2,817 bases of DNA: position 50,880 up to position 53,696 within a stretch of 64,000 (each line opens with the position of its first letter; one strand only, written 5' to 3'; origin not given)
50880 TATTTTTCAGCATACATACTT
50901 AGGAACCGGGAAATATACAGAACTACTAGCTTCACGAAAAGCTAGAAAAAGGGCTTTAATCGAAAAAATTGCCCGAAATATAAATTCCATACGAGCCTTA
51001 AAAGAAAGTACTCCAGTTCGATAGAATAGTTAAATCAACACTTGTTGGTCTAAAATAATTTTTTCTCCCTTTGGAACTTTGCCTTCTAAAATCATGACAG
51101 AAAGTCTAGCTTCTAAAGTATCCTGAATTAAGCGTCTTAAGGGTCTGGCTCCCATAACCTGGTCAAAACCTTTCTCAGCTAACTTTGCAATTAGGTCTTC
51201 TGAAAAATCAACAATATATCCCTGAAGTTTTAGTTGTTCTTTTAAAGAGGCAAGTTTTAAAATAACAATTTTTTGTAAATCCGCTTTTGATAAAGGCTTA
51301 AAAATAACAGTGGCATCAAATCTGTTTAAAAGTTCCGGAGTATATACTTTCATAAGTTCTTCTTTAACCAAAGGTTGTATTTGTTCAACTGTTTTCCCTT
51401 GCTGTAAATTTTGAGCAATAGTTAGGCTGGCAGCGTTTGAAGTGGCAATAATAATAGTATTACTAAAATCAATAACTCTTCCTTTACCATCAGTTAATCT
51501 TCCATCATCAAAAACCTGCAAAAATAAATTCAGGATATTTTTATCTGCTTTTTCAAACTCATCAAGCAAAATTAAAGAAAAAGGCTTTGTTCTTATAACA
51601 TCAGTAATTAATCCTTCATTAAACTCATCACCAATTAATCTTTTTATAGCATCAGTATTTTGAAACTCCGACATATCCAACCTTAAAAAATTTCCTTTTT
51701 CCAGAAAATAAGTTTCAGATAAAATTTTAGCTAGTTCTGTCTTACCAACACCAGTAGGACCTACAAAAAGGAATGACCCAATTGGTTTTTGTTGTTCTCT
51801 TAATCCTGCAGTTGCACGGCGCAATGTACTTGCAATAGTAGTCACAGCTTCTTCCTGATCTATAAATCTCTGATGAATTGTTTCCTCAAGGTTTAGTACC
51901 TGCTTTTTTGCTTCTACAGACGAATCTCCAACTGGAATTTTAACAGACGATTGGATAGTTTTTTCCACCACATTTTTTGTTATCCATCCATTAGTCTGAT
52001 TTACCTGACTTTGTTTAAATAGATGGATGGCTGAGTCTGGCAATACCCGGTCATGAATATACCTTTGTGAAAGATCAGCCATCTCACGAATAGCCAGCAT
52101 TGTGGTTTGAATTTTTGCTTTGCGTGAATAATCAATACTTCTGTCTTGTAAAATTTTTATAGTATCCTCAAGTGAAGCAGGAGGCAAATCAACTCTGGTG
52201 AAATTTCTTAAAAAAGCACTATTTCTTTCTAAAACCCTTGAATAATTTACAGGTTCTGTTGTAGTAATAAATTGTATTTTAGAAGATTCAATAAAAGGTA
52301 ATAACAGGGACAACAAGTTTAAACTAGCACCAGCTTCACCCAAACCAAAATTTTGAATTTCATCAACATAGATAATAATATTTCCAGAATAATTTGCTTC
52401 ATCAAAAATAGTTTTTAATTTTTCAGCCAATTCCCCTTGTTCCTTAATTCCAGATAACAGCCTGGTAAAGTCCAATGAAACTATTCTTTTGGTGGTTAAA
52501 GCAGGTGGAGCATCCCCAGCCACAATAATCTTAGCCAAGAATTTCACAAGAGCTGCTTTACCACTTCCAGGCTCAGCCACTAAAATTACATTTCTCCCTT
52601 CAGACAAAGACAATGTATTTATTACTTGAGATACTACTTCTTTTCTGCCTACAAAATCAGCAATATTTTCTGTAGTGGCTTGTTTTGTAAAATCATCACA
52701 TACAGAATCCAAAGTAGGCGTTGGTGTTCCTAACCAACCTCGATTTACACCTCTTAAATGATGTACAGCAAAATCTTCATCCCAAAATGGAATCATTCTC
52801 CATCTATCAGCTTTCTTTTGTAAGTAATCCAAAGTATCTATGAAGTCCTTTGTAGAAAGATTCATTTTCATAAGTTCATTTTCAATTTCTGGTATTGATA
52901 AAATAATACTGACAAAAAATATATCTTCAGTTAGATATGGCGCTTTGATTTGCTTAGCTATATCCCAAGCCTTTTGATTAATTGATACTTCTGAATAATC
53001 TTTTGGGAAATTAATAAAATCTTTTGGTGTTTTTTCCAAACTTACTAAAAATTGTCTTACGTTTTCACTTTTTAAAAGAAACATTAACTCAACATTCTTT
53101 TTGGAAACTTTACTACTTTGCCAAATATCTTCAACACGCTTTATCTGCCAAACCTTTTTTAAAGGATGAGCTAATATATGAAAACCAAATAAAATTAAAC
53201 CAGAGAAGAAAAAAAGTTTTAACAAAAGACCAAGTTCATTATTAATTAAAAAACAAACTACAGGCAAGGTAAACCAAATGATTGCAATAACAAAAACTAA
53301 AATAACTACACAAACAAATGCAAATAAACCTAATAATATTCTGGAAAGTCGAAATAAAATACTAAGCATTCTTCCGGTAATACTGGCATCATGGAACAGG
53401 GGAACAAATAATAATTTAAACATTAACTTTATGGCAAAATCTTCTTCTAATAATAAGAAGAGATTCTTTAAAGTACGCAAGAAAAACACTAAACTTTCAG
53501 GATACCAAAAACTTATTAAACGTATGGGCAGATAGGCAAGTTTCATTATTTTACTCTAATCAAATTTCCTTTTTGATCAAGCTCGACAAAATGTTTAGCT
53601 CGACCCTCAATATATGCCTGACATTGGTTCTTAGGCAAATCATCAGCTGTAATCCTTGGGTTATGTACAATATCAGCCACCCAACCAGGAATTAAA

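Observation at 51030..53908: Membrane-anchored Clp-like double-ring AAA+ ATPase with non-canonical D1 Walker A (GKA), co-encoded with a small anchored partner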

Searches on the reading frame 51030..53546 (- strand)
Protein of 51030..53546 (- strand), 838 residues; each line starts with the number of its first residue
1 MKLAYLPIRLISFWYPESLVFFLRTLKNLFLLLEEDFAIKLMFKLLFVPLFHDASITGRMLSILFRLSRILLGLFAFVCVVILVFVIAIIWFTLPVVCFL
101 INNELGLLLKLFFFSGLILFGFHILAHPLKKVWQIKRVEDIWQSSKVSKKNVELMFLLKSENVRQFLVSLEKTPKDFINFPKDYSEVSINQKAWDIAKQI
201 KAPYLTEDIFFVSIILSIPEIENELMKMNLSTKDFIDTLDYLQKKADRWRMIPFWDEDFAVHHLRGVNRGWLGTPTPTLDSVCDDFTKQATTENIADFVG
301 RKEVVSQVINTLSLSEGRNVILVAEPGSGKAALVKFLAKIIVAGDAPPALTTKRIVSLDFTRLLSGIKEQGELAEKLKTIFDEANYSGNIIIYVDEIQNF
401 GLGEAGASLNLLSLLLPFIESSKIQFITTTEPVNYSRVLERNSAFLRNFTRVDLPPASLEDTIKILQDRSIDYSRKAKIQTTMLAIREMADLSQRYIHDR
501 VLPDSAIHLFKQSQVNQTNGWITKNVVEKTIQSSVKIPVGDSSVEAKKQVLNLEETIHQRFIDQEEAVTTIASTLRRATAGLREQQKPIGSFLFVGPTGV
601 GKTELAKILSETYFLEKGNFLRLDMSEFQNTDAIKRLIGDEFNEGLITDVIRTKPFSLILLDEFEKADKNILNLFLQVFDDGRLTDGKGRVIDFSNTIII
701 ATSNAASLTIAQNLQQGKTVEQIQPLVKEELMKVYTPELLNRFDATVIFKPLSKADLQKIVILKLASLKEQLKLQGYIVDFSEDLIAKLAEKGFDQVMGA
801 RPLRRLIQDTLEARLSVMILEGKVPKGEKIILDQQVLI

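Call 3: search_protein_families(library=pfam, proteins=[window:51030-53546:-], max_evalue=0.1)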
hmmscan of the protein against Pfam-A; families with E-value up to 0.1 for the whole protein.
window:51030-53546:- (838 aa): 28 families (the best 25 are shown)
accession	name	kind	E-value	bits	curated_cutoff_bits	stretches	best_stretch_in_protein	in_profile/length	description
PF07724.20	AAA_2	-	1.5e-45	155.6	27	1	587-745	1-165/166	AAA domain (Cdc48 subfamily)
PF10431.15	ClpB_D2-small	-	7.2e-22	77.7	21.9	1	752-831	1-80/81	C-terminal, D2-small domain, of ClpB protein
PF00004.35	AAA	-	1.8e-17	64.5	21.2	2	593-714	2-119/131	ATPase family associated with various cellular activities (AAA)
PF07728.20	AAA_5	-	4.2e-12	46.7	22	1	592-707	2-125/139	AAA domain (dynein-related subfamily)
PF17871.7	AAA_lid_9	-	1.3e-09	38.3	22.8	1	458-511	1-54/104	AAA lid domain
PF13401.12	AAA_22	-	9.2e-09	36.1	27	2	317-427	5-119/130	AAA domain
PF13191.12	AAA_16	-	9.3e-08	33.2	32.6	1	298-343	2-50/167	AAA ATPase domain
PF20030.5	bpMoxR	-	6e-06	25.9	27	1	291-343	7-56/205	MoxR domain in the MoxR-vWA-beta-propeller ternary systems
PF01078.27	Mg_chelatase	-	7.2e-06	26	20.3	0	312-360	17-65/207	Magnesium chelatase, subunit ChlI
PF13173.12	AAA_14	-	1.4e-05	25.6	27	1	593-669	6-76/129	AAA domain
PF00005.33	ABC_tran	-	5.2e-05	24.3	25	0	594-629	16-50/137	ABC transporter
PF20720.3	nSTAND3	-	6e-05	23.2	27.2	0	593-624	21-52/155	Novel STAND NTPase 3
PF05496.18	RuvB_N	-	0.00012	22.3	27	1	560-611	8-55/159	Holliday junction DNA helicase RuvB P-loop domain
PF05673.19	DUF815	-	0.00034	20.3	23.8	0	557-768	26-210/249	Protein of unknown function (DUF815)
PF12775.13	AAA_7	-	0.00048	20.1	25.8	0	591-639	35-83/181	P-loop containing dynein motor region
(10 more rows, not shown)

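Call 4: search_protein_families(library=ncbifam, proteins=[window:51030-53546:-], max_evalue=0.1)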
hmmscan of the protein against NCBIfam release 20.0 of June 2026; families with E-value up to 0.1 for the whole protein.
window:51030-53546:- (838 aa): 60 families (the best 25 are shown)
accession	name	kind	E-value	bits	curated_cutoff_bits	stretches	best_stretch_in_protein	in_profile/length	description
TIGR03346.1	chaperone_ClpB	equivalog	7e-136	454.7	1232.1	2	523-834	529-845/853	ATP-dependent chaperone ClpB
TIGR02639.1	ClpA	equivalog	1.7e-129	433.2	993.15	1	278-832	167-732/734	ATP-dependent Clp protease ATP-binding subunit ClpA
NF008118.0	PRK10865.1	equivalog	2.3e-117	393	1417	2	530-834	539-848/857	ATP-dependent chaperone ClpB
NF033607.0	disagg_AAA_ClpG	exception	1.5e-115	387.1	1900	2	512-831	546-873/932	AAA family protein disaggregase ClpG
NF033606.1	heat_AAA_ClpK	exception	4.5e-115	385.6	1900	2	529-830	583-894/949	heat shock survival AAA family ATPase ClpK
TIGR03345.1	VI_ClpV1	equivalog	2.3e-107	360.3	884.95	2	522-822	529-838/852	type VI secretion system ATPase TssH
NF008263.0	PRK11034.1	equivalog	1.3e-96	324.2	1350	1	281-831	171-732/758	ATP-dependent Clp protease ATP-binding subunit ClpA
NF003745.1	PRK05342.1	equivalog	5.6e-10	38.6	359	1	715-813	275-378/418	ATP-dependent Clp protease ATP-binding subunit ClpX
NF003229.0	PRK04195.1-5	equivalog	3.1e-08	32.7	280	1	561-669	19-117/413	replication factor C large subunit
TIGR00390.1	hslU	equivalog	2e-06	27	362.45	2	736-830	317-416/441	ATP-dependent protease ATPase subunit HslU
TIGR00382.1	clpX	equivalog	2.3e-06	26.9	370.75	1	716-836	282-404/414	ATP-dependent protease ATP-binding subunit ClpX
NF009881.0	PRK13341.1-2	equivalog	5.1e-06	24.6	651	2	298-475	30-190/736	AAA family ATPase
NF001679.0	PRK00440.1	equivalog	5.7e-06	25.6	303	1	586-665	36-113/322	replication factor C small subunit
NF047565.1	PSM_export_PmtA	equivalog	5.9e-06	25.8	350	1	594-762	32-196/282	phenol-soluble modulin export ABC transporter ATP-binding protein PmtA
NF003230.0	PRK04195.1-6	equivalog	9.7e-06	24.5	441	1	584-664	37-106/494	replication factor C large subunit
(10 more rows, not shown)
